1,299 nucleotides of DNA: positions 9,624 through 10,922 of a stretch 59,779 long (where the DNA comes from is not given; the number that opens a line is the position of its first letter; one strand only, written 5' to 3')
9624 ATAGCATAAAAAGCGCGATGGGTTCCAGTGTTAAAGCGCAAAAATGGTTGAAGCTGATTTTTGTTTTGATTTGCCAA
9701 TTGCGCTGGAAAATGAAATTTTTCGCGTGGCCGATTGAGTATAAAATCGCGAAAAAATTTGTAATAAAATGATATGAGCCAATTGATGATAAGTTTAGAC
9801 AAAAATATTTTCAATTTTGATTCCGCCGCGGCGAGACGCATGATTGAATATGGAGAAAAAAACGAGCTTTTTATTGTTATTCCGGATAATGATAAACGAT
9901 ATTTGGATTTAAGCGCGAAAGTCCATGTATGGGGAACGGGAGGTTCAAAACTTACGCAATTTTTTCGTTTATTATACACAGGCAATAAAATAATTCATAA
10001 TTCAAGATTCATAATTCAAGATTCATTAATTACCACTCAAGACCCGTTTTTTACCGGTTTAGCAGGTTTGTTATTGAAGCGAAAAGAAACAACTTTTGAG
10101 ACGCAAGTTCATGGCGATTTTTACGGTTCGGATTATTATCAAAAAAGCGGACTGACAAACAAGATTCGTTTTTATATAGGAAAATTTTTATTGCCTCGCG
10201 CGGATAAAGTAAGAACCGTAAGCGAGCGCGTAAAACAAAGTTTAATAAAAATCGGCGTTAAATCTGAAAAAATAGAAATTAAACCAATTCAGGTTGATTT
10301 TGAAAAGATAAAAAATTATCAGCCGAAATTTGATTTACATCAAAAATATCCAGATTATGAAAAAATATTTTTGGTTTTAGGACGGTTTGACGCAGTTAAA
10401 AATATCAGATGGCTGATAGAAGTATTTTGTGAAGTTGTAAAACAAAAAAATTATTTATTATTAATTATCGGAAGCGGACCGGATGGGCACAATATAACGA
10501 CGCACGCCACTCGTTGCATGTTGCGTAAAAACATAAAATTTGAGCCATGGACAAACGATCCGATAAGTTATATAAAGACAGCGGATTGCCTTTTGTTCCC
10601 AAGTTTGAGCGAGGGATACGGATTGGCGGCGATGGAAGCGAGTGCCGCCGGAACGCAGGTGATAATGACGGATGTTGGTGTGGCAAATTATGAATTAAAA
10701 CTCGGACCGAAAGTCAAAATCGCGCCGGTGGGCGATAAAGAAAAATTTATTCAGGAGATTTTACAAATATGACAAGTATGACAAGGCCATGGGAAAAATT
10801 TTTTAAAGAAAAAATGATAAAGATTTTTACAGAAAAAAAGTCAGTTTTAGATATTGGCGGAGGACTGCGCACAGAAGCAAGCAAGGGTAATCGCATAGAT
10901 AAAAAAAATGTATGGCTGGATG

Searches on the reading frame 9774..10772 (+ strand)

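Call 8: search_protein_families(library=pfam, proteins=[window:9774-10772:+], max_evalue=0.0001)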
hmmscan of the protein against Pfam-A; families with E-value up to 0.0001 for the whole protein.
window:9774-10772:+ (332 aa): 5 families
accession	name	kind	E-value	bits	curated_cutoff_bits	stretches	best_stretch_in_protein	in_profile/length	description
PF00534.26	Glycos_transf_1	-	5.8e-24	85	26.4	1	193-330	12-153/172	Glycosyl transferases group 1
PF13692.12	Glyco_trans_1_4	-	3.2e-22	79.7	27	1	197-331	2-138/142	Glycosyl transferases group 1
PF20706.3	GT4-conflict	-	1.6e-09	37.6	26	1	139-300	143-312/385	Family 4 Glycosyltransferase in conflict systems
PF13439.12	Glyco_transf_4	-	1.8e-08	35.1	28.5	1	84-175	74-167/170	Glycosyltransferase Family 4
PF13579.12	Glyco_trans_4_4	-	4.1e-05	24.4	29.7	1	85-171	74-156/158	Glycosyl transferase 4-like domain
